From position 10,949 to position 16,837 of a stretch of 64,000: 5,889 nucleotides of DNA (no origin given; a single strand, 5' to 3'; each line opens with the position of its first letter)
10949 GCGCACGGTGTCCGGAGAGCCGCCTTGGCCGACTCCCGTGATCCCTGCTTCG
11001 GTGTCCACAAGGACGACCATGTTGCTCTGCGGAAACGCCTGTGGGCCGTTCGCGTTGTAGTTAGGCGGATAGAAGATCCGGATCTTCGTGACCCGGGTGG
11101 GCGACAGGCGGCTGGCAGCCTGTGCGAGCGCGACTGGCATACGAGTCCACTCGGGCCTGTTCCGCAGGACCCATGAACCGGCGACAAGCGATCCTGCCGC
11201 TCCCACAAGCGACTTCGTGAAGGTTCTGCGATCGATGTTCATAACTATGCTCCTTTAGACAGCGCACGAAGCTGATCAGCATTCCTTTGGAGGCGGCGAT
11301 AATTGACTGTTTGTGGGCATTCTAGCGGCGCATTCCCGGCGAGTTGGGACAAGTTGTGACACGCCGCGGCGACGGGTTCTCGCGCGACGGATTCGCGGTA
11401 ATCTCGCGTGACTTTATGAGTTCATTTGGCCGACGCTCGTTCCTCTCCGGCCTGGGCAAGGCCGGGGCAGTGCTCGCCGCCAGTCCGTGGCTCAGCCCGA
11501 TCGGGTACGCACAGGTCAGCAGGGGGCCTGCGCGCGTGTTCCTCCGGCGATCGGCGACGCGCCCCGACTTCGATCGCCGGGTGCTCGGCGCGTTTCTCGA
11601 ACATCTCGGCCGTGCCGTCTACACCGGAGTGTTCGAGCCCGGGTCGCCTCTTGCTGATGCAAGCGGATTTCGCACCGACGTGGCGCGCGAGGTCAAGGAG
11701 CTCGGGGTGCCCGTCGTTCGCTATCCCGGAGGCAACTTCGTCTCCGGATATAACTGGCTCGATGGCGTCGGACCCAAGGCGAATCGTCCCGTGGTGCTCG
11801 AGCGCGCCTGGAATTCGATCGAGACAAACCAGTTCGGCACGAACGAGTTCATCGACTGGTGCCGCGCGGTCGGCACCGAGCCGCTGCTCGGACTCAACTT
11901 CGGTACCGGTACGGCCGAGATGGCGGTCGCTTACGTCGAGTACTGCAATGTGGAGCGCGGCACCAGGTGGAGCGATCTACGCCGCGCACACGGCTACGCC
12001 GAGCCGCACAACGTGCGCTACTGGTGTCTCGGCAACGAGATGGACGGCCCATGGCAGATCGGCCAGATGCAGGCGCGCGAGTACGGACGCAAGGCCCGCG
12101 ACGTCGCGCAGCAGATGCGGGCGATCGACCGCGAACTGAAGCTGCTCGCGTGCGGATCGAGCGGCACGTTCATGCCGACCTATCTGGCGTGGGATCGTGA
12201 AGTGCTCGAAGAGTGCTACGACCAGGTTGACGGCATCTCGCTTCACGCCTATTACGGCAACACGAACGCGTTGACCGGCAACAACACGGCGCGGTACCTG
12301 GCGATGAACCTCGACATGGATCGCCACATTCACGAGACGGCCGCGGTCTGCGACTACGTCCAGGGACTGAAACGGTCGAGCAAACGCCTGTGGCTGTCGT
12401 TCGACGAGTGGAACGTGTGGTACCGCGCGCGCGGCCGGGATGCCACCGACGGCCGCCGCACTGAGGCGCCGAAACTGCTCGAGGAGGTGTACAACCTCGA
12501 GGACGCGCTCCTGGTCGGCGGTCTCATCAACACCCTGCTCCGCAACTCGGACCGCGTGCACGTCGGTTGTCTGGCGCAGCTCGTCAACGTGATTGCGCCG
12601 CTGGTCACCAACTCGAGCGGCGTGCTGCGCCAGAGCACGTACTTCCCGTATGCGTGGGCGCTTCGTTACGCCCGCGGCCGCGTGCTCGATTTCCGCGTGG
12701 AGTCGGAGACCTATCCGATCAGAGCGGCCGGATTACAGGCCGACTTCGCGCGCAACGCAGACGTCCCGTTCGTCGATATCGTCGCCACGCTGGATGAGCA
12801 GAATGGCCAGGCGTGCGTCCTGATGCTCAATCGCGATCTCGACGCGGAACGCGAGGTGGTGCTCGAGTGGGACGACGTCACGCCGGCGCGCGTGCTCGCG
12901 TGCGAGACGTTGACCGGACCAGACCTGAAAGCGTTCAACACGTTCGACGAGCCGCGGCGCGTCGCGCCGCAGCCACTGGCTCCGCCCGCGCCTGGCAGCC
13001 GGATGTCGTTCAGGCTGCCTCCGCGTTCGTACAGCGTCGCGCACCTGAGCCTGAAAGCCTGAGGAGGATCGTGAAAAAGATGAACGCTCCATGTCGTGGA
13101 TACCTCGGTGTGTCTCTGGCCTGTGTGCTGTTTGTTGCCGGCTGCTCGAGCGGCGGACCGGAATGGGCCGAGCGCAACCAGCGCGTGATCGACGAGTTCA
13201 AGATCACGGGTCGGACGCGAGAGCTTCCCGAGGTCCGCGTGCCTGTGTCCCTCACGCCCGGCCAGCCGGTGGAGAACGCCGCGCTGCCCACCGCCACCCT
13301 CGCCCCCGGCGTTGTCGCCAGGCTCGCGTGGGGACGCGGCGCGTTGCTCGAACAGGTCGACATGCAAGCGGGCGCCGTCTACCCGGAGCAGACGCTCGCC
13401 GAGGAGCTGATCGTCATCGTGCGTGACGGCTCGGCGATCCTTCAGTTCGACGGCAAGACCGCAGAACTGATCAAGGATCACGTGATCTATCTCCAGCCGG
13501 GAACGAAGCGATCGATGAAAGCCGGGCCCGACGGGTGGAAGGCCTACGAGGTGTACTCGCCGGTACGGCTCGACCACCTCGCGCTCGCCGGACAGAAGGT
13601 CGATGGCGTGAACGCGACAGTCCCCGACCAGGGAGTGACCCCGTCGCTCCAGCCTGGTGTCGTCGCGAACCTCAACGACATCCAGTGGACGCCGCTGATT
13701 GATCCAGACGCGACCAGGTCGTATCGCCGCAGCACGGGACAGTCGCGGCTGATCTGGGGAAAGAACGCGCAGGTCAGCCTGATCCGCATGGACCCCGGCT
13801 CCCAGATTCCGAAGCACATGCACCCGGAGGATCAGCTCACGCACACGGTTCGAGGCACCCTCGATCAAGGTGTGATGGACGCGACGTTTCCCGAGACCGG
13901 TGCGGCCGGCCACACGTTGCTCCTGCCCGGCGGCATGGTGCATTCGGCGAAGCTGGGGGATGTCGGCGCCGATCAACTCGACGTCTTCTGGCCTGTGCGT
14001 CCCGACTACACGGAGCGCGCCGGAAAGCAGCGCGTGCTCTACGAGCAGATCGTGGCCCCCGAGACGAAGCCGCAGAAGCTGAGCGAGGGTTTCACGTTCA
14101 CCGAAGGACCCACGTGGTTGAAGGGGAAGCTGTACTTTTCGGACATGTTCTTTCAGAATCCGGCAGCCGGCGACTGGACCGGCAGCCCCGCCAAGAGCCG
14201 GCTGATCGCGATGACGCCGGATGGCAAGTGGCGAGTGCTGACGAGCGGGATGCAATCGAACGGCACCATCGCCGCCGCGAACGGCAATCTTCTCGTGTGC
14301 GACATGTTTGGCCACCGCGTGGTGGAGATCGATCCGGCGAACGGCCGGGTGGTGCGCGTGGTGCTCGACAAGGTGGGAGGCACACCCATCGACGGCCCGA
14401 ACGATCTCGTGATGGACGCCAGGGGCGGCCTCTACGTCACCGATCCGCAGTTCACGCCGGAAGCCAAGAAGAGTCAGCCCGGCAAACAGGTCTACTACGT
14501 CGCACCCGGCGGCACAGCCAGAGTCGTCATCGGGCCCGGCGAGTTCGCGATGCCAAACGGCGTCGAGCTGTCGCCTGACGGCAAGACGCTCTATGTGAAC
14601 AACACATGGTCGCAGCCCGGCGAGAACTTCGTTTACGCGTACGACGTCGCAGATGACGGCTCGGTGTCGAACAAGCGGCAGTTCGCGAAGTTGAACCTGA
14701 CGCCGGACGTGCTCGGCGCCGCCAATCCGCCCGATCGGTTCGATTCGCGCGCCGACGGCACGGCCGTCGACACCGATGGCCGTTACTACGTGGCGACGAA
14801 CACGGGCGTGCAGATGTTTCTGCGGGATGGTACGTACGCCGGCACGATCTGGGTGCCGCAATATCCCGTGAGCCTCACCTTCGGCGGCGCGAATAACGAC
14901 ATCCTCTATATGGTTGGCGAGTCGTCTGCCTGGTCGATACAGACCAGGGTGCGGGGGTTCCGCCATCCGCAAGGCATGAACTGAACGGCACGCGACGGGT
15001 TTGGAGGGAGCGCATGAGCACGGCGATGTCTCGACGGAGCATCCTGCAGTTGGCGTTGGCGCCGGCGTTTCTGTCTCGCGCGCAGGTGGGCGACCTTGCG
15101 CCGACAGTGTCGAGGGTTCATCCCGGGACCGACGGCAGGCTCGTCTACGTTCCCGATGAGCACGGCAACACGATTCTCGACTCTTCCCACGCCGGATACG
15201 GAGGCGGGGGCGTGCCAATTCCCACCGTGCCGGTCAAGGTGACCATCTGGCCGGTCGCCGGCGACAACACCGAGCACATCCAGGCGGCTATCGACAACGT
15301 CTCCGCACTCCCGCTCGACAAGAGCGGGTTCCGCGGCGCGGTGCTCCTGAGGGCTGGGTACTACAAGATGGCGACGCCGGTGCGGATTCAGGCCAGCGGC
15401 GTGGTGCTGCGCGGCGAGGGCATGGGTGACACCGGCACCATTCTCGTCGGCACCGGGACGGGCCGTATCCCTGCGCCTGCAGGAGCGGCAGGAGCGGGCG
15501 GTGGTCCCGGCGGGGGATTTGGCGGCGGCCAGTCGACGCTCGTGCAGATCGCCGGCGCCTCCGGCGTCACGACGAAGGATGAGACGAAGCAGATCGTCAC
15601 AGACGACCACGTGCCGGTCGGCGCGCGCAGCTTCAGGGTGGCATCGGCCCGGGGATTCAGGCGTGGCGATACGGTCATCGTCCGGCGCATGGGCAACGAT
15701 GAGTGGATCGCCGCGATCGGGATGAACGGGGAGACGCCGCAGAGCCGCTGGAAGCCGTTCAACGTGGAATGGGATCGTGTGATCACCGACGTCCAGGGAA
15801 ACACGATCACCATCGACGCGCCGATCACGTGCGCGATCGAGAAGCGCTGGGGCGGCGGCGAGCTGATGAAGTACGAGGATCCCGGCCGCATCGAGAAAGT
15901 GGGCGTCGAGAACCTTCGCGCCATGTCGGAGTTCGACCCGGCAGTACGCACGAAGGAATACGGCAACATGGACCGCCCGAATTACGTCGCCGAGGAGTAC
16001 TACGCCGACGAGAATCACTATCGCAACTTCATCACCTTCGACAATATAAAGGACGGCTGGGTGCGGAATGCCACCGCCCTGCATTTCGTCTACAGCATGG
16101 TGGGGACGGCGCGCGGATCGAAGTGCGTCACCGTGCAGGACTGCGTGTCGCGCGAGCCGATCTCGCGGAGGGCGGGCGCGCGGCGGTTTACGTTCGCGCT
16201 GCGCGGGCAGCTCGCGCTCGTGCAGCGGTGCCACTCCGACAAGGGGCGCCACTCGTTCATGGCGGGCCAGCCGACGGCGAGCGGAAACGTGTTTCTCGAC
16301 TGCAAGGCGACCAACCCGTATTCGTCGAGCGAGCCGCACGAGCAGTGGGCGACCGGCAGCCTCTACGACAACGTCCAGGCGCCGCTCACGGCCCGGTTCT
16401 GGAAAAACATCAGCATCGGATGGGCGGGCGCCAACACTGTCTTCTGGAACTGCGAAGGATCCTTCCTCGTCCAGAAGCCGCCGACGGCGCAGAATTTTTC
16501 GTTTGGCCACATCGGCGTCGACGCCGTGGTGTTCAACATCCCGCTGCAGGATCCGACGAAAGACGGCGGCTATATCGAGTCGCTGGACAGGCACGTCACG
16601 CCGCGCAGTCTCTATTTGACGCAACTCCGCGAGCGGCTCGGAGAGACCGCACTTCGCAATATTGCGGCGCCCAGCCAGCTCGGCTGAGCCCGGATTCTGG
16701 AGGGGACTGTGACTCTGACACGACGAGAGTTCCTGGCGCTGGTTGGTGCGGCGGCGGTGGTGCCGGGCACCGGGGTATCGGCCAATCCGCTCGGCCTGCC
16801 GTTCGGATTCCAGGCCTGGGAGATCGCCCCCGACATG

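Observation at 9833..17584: Apparently periplasmic oxidative (non-phosphorylative) sugar pathway: exported GH51, lactonase and a Tat-exported enolase-superfamily dehydratase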

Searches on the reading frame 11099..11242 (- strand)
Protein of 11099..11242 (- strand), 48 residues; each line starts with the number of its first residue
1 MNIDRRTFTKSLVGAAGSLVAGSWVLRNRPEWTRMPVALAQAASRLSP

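Call 48: search_protein_families(library=ncbifam, proteins=[window:11099-11242:-], max_evalue=10)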
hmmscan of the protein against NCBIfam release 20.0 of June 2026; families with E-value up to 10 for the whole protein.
seq(48 aa): 0 families

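Call 49: search_protein_families(library=pfam, proteins=[window:11099-11242:-], max_evalue=10)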
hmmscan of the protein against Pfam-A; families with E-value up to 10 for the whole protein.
seq(48 aa): 1 family
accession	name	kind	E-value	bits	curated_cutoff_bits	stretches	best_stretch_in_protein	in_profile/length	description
PF15184.11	TOM6p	-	0.083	13.1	27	1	3-31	36-64/74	Mitochondrial import receptor subunit TOM6 homolog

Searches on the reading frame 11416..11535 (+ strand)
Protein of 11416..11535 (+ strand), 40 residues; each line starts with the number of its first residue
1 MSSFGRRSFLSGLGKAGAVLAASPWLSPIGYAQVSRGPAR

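Call 48: search_protein_families(library=ncbifam, proteins=[window:11416-11535:+], max_evalue=10)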
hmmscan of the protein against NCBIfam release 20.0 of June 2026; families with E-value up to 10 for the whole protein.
seq(40 aa): 1 family
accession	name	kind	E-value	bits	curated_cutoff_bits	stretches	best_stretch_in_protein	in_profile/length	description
TIGR01409.1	TAT_signal_seq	domain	0.0046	17.3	16.7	1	6-27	3-25/29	twin-arginine translocation signal domain-containing protein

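Call 49: search_protein_families(library=pfam, proteins=[window:11416-11535:+], max_evalue=10)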
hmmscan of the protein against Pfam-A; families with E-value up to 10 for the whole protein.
seq(40 aa): 0 families

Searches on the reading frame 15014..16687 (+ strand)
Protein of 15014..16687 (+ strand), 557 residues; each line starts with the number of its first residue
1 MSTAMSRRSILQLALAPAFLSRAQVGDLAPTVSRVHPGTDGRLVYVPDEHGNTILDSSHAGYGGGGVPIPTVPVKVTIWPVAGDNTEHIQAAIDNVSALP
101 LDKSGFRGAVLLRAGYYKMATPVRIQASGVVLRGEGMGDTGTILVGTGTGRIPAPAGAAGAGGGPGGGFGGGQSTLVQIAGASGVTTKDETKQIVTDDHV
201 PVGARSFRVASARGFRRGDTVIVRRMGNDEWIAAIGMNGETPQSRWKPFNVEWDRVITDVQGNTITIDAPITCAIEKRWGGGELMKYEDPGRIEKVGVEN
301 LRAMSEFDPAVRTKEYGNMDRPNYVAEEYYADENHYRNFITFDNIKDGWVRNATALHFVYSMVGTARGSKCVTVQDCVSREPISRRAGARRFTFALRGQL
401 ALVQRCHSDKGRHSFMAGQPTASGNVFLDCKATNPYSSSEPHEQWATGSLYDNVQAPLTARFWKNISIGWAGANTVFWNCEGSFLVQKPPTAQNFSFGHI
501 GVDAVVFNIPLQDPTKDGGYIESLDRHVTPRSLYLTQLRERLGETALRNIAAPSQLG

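Call 7: search_protein_families(library=pfam, proteins=[window:15014-16687:+], max_evalue=0.01)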
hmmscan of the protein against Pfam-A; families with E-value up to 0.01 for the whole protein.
window:15014-16687:+ (557 aa): 0 families

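Call 8: search_protein_families(library=ncbifam, proteins=[window:15014-16687:+], max_evalue=0.01)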
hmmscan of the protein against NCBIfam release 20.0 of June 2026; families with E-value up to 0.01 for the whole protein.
window:15014-16687:+ (557 aa): 1 family
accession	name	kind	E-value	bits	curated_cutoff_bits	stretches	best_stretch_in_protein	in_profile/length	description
NF058554.1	BT_3328_fam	equivalog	5.8e-10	38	1100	2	194-353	467-618/840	BT3328 family hyaluronic acid endo-lyase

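Call 27: search_solved_structures(query=window:15014-16687:+, max_evalue=0.01)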
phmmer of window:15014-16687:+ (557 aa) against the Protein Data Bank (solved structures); distinct sequences matched with E-value up to 0.01: 0.

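Call 54: find_homologous_proteins(query=window:15014-16687:+, max_evalue=0.00001)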
Query window:15014-16687:+ (557 aa): 2528 proteins with E <= 0.00001 among 8000 candidates; the best 120 are listed.
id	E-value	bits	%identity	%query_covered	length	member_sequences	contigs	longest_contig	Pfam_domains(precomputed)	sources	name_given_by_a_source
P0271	0.0e+0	1288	100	100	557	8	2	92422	-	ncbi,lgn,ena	-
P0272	0.0e+0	1199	92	99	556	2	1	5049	-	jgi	jgi:hypothetical protein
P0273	0.0e+0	1197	92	100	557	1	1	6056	-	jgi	jgi:hypothetical protein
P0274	0.0e+0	1188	91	100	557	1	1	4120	-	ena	-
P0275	0.0e+0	1174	90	100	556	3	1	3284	-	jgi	jgi:hypothetical protein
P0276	0.0e+0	1172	90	100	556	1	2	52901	-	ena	-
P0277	0.0e+0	1171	90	100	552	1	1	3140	-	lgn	-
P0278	0.0e+0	1169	88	100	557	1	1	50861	-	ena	-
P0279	0.0e+0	1156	89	100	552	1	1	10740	-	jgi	jgi:hypothetical protein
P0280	0.0e+0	1156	88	99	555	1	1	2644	-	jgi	jgi:hypothetical protein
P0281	0.0e+0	1150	88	99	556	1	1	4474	-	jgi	jgi:hypothetical protein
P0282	0.0e+0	1146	88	100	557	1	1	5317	-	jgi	jgi:hypothetical protein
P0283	0.0e+0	1143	87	99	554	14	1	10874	-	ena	-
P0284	0.0e+0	1140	88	99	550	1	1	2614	-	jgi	jgi:hypothetical protein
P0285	0.0e+0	1138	85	100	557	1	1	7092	-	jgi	jgi:hypothetical protein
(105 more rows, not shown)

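Call 65: predict_structure(alignment_id=A2)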
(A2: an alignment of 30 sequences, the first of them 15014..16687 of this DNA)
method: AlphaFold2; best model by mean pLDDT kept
length: 557 residues; sequences in the alignment: 30
mean_pLDDT: 35.3   pTM: 0.32
mean pLDDT of the five models: 35.3, 34.9, 34.4, 33.5, 32.1
residues with pLDDT >= 90: 0; 70-90: 43; 50-70: 77; < 50: 437
segments of 3 or more residues with pLDDT < 50: 1-71, 82-84, 114-122, 124-129, 135-187, 201-204, 235-249, 289-557
pLDDT, mean of each block of 10 residues (from residue 1): 32 33 24 27 27 25 26 64 56 74 60 48 47 42 29 26 24 23 37 73 65 72 62 46 40 66 73 55 64 31 25 27 26 26 21 22 22 25 21 20 19 20 20 22 21 21 20 21 23 22 23 26 23 27 28 27
secondary structure, 60 per line:
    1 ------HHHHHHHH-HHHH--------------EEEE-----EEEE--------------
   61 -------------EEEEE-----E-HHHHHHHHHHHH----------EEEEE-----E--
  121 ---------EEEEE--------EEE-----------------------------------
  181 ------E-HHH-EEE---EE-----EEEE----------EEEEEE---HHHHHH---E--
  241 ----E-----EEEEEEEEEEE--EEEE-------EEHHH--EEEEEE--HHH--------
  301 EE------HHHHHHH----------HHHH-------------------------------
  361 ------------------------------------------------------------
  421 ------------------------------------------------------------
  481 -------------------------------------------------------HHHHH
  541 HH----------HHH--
elements in order: H7-14 H16-19 E34-37 E43-46 E74-78 H86-97 E108-112 E130-134 E143-145 E193-195 E206-209 E220-225 H229-234 E251-261 E264-267 E282-287 H309-315 H326-329 H536-542
